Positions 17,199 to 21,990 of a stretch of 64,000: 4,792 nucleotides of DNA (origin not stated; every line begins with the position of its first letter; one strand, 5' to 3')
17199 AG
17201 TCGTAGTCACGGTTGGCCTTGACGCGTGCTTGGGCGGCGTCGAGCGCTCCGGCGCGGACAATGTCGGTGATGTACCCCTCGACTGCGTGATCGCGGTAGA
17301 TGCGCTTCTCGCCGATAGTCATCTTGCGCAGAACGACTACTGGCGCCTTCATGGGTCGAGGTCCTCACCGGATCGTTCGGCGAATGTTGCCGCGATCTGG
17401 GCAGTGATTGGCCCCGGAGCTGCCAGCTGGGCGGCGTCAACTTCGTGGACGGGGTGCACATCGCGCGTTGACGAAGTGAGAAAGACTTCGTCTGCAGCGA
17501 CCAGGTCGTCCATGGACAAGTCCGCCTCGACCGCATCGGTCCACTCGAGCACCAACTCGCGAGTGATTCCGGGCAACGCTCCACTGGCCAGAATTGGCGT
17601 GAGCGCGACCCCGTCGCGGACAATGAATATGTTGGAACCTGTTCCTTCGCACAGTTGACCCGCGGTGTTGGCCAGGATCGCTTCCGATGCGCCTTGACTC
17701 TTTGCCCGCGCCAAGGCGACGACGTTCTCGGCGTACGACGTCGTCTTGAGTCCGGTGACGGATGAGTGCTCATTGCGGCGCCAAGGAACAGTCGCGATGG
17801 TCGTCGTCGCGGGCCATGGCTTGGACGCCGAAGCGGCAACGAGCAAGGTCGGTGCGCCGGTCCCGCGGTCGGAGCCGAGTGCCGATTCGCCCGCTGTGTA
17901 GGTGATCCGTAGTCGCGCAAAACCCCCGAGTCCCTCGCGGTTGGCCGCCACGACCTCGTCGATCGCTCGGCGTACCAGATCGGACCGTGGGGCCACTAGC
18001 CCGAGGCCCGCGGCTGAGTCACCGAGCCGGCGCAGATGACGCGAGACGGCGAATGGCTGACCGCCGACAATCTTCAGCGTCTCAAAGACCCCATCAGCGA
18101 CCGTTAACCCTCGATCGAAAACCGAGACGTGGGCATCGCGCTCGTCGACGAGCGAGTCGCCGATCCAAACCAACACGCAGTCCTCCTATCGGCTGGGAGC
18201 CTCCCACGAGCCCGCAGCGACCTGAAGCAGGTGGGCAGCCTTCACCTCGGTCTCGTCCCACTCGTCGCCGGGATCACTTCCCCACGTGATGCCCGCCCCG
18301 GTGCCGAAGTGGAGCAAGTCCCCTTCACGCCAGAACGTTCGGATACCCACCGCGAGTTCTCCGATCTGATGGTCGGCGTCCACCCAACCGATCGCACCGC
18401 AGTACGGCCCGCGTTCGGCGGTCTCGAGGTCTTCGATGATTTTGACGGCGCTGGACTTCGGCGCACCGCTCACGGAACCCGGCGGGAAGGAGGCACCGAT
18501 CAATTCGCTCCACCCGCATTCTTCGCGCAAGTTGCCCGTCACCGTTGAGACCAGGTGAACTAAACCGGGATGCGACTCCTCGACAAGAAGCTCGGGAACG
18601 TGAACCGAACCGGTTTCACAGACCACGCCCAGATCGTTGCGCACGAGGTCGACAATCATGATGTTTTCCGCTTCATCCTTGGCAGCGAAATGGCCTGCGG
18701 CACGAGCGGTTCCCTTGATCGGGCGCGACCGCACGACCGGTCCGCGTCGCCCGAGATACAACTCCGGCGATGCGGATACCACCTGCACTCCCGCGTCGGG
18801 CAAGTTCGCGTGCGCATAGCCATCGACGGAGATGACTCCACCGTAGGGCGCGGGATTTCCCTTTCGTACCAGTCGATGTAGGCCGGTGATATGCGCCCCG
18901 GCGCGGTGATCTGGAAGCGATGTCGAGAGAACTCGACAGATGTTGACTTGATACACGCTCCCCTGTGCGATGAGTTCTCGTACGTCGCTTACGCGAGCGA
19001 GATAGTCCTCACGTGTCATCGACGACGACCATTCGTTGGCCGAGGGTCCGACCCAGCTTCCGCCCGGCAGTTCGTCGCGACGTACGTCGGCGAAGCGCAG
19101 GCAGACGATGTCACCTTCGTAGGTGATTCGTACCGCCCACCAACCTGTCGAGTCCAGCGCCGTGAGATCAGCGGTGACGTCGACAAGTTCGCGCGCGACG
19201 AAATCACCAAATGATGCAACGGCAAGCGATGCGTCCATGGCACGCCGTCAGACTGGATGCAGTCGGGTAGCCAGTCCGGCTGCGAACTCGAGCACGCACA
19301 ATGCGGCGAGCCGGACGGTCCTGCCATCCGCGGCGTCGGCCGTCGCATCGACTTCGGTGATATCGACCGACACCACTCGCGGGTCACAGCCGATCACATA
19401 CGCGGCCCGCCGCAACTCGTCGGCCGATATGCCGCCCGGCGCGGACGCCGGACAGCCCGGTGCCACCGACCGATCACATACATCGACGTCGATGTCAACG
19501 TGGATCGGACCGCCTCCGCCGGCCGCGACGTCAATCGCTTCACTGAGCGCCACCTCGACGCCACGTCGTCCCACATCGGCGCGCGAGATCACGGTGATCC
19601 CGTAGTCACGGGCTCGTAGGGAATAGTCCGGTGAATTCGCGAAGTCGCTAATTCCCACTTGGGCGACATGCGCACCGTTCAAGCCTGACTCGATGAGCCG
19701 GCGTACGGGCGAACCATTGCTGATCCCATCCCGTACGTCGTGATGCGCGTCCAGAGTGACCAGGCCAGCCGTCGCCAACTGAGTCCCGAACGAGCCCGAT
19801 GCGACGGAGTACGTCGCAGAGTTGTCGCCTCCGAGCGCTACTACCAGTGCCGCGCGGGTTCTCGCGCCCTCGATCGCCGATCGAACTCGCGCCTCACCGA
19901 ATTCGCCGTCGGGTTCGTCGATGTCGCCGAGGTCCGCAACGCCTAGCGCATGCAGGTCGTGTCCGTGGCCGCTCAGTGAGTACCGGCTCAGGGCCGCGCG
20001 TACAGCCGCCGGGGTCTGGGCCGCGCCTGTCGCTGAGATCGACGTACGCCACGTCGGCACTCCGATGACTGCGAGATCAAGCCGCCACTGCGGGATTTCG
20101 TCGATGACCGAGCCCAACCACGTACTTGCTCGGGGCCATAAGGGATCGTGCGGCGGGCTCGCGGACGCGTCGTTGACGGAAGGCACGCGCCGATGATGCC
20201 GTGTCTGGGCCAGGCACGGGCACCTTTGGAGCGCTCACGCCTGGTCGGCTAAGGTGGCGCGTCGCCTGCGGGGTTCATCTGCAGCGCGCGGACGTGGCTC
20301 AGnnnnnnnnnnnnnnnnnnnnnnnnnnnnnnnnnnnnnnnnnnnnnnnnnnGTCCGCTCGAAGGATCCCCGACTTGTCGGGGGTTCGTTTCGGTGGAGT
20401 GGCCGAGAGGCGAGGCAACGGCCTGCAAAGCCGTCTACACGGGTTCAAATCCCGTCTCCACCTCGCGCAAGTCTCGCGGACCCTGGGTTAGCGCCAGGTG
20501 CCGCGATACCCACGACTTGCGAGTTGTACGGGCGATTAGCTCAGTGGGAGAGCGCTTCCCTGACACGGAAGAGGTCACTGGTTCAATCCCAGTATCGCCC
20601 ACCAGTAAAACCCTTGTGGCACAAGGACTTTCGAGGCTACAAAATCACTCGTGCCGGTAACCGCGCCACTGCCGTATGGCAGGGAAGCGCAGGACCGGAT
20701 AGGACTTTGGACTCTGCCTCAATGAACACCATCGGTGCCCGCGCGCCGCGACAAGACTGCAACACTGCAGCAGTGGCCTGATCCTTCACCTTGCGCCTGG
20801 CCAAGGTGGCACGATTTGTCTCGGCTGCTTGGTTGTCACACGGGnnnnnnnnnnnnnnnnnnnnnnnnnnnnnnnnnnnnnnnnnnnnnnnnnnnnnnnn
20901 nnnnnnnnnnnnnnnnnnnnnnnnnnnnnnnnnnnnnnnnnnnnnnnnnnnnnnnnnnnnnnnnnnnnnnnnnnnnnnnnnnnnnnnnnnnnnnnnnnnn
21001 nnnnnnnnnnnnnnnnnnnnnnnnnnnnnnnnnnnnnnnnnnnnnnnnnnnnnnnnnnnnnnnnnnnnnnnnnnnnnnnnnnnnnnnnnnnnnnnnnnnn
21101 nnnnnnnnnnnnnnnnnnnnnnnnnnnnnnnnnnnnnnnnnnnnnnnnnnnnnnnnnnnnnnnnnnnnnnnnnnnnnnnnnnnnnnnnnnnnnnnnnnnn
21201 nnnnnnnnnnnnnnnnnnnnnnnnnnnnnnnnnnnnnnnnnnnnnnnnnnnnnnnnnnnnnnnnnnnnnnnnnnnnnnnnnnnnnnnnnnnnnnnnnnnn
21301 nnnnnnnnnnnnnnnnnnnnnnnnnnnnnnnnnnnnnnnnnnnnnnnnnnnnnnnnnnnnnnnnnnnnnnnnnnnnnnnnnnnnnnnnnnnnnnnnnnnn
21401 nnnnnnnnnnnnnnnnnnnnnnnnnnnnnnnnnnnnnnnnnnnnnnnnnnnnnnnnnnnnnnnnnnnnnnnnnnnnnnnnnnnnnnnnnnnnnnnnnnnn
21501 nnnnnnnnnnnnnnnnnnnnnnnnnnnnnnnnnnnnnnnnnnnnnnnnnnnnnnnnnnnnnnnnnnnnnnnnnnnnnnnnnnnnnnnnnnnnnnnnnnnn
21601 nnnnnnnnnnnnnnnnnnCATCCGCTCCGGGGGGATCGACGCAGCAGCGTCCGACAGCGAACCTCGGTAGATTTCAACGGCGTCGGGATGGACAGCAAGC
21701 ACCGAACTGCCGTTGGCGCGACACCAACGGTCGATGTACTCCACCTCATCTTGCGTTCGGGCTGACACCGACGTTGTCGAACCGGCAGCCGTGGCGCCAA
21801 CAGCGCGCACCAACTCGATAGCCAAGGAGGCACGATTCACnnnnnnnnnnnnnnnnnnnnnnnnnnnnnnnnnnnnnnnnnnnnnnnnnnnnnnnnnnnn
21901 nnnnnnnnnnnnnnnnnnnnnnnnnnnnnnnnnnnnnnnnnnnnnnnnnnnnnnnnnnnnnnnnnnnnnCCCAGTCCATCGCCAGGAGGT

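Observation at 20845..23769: Uncharacterised tightly coupled operon: ACAD-fold flavoprotein + leaderless PhnD-type binding protein + radical SAM enzyme with an N-terminal extension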

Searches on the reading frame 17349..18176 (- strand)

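Call 44: search_protein_families(library=ncbifam, proteins=[window:17349-18176:-], max_evalue=0.00001)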
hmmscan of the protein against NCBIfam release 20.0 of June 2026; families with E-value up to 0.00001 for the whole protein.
window:17349-18176:- (275 aa): 23 families
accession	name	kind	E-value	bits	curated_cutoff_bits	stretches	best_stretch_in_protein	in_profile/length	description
NF006185.0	PRK08320.1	subfamily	4.8e-46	157.3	363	1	2-269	4-283/292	branched-chain amino acid aminotransferase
TIGR01122.1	ilvE_I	equivalog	2.7e-38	131.8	245.55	1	4-266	1-281/298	branched-chain-amino-acid transaminase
NF005146.0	PRK06606.1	equivalog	2.2e-36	125.3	279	1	3-267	9-290/307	branched-chain amino acid transaminase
NF005209.0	PRK06680.1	subfamily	2.6e-36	125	320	1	4-268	6-280/286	D-amino-acid transaminase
NF009126.0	PRK12479.1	equivalog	6.5e-36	124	518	1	3-267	6-282/299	branched-chain-amino-acid transaminase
NF005888.0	PRK07849.1-3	equivalog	2.1e-35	122.1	273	1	9-266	21-289/298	aminodeoxychorismate lyase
NF005800.0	PRK07650.1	equivalog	5.7e-34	117.7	308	1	1-266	1-273/290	aminodeoxychorismate lyase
TIGR01121.1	D_amino_aminoT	equivalog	4.8e-31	108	277.45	1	4-267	3-273/276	D-amino-acid transaminase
NF004761.0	PRK06092.1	equivalog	5.5e-29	101.2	260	1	13-251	8-252/268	aminodeoxychorismate lyase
TIGR03461.1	pabC_Proteo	equivalog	1e-28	100.3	176.85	1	14-251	7-250/262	aminodeoxychorismate lyase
NF005886.0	PRK07849.1-1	equivalog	1.4e-25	90.2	253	1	21-255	32-276/291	aminodeoxychorismate lyase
NF009896.0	PRK13356.1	equivalog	3.4e-25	88.7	262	1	20-264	27-278/287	branched-chain amino acid aminotransferase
NF005726.0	PRK07544.1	equivalog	1.6e-24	86.5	396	1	3-267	13-286/295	branched-chain amino acid aminotransferase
NF005887.0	PRK07849.1-2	equivalog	6e-22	78.3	278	1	26-263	30-281/291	aminodeoxychorismate lyase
NF005729.0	PRK07546.1-3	equivalog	3.2e-17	62.9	175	1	42-242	11-189/196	hypothetical protein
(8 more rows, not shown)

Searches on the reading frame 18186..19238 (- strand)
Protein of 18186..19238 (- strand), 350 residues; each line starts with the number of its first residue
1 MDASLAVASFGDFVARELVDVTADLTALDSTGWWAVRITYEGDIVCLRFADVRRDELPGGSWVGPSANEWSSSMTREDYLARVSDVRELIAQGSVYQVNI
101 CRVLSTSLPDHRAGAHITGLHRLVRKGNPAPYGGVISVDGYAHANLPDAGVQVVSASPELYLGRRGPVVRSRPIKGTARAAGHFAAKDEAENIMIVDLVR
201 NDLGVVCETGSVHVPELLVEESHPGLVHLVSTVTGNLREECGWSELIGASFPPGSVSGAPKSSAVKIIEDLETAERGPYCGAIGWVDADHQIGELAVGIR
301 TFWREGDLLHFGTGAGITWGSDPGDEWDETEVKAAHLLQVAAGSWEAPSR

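Call 44: search_protein_families(library=ncbifam, proteins=[window:18186-19238:-], max_evalue=0.00001)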
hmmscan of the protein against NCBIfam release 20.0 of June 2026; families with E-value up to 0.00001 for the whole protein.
window:18186-19238:- (350 aa): 26 families (the best 25 are shown)
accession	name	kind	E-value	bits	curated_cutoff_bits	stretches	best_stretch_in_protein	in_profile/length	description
TIGR01824.1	PabB-clade2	equivalog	3.5e-84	283.1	408.55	1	61-337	80-355/355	aminodeoxychorismate synthase, component I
TIGR00553.1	pabB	equivalog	6e-68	229.4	328.4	1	68-336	64-328/329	aminodeoxychorismate synthase component I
NF004530.0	PRK05877.1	equivalog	9e-67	226.1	383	1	67-343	152-417/425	aminodeoxychorismate synthase component I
NF006563.0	PRK09070.1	equivalog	9e-58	196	514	1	76-340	182-443/447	aminodeoxychorismate synthase component I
NF005698.0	PRK07508.1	equivalog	2.1e-55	187.9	452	1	70-337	110-375/383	aminodeoxychorismate synthase component I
TIGR00564.1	trpE_most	equivalog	1.4e-54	185.9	517.7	1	65-340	182-453/455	anthranilate synthase component I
TIGR01820.1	TrpE-arch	equivalog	2.2e-52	178.9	512.05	1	73-339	184-446/449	anthranilate synthase component I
NF010089.0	PRK13574.1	equivalog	6.8e-45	153.8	527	1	71-342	152-418/421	anthranilate synthase component I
NF010086.0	PRK13571.1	equivalog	8.8e-45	153.2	693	1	67-340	221-496/510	anthranilate synthase component I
NF012009.0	PRK15465.1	equivalog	5.4e-43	147.2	622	1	68-339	182-449/453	aminodeoxychorismate synthase component 1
NF004610.0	PRK05940.1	equivalog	3.5e-39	134.9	568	1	68-339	185-457/467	anthranilate synthase component I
NF010079.0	PRK13564.1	equivalog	5.7e-36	124.4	471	1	186-340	357-510/521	anthranilate synthase component 1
TIGR01823.1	PabB-fungal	equivalog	3.9e-35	121.3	442.55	1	75-340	469-740/742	aminodeoxychorismate synthase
NF005009.0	PRK06404.1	equivalog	1.8e-33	116.3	422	1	151-335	162-348/351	anthranilate synthase component I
NF010087.0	PRK13572.1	equivalog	6e-33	114.2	580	1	75-339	171-429/435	anthranilate synthase component I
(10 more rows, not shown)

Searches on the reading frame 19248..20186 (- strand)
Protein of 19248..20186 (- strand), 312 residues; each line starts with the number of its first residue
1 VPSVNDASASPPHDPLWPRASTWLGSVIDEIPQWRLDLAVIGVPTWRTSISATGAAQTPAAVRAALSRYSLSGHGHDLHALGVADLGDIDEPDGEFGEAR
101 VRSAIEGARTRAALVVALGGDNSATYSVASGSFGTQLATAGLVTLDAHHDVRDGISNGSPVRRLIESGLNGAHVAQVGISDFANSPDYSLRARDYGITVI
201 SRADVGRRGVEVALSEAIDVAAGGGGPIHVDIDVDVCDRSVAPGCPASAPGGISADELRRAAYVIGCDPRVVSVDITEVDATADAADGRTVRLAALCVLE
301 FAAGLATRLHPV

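Call 44: search_protein_families(library=ncbifam, proteins=[window:19248-20186:-], max_evalue=0.00001)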
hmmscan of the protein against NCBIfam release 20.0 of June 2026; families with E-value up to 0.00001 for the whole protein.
window:19248-20186:- (312 aa): 5 families
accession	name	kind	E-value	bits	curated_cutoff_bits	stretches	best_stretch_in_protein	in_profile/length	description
TIGR01227.1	hutG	equivalog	5.3e-45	153.9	229.15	1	37-302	36-306/307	formimidoylglutamase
TIGR01230.1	agmatinase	equivalog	1.9e-20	73.7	174.3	1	38-287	15-259/275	agmatinase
NF002564.0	PRK02190.1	subfamily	1.3e-15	57.3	302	1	35-299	32-295/307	agmatinase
TIGR01229.1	rocF_arginase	equivalog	3.9e-11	42.8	227.6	1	169-291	164-284/300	arginase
NF010347.0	PRK13775.1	equivalog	1.2e-07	31.3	381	1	53-299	69-321/331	formimidoylglutamase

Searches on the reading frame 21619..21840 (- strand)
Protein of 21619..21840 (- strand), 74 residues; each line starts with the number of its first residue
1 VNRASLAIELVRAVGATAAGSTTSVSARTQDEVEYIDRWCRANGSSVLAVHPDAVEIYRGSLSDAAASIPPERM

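Call 60: search_solved_structures(query=A4, max_evalue=10, show_alignments=3)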
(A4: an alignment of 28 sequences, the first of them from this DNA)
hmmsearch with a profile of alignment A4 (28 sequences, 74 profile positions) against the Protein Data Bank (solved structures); distinct sequences matched with E-value up to 10: 10.
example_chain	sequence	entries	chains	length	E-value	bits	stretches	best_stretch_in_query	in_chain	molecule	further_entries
5itz_F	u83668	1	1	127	0.76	12.9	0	22-41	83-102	Designed ankyrin repeat protein (DARPIN) D1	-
6mzg_F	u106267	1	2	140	0.79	12.8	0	22-41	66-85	Truncated Darpin-D1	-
2rad_A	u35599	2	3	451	1.5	11.9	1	8-44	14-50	Succinoglycan biosynthesis protein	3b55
6s8k_F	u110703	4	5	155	2.2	11.4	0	22-41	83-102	Designed ankyrin repeat protein (DARPIN) D1 | Darpin D1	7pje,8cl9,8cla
6bbn_P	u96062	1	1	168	2.3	11.4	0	22-41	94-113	DARPin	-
4drx_E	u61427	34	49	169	2.3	11.3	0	22-41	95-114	Designed ankyrin repeat protein (DARPIN) D1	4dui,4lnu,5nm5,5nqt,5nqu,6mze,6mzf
6s8l_F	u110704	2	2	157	2.3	11.3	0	22-41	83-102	Designed ankyrin repeat protein (DARPIN) D1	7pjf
5eib_E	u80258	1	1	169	2.3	11.3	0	22-41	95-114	Designed ankyrin repeat protein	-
5eyl_A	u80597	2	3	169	2.6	11.2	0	22-41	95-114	DESIGNED ANKYRIN REPEAT PROTEIN (DARPIN) | TM-3 DARPIN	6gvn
7alr_F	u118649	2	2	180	2.8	11.1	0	22-41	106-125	Designed Ankyrin Repeat Protein (DARPIN) D1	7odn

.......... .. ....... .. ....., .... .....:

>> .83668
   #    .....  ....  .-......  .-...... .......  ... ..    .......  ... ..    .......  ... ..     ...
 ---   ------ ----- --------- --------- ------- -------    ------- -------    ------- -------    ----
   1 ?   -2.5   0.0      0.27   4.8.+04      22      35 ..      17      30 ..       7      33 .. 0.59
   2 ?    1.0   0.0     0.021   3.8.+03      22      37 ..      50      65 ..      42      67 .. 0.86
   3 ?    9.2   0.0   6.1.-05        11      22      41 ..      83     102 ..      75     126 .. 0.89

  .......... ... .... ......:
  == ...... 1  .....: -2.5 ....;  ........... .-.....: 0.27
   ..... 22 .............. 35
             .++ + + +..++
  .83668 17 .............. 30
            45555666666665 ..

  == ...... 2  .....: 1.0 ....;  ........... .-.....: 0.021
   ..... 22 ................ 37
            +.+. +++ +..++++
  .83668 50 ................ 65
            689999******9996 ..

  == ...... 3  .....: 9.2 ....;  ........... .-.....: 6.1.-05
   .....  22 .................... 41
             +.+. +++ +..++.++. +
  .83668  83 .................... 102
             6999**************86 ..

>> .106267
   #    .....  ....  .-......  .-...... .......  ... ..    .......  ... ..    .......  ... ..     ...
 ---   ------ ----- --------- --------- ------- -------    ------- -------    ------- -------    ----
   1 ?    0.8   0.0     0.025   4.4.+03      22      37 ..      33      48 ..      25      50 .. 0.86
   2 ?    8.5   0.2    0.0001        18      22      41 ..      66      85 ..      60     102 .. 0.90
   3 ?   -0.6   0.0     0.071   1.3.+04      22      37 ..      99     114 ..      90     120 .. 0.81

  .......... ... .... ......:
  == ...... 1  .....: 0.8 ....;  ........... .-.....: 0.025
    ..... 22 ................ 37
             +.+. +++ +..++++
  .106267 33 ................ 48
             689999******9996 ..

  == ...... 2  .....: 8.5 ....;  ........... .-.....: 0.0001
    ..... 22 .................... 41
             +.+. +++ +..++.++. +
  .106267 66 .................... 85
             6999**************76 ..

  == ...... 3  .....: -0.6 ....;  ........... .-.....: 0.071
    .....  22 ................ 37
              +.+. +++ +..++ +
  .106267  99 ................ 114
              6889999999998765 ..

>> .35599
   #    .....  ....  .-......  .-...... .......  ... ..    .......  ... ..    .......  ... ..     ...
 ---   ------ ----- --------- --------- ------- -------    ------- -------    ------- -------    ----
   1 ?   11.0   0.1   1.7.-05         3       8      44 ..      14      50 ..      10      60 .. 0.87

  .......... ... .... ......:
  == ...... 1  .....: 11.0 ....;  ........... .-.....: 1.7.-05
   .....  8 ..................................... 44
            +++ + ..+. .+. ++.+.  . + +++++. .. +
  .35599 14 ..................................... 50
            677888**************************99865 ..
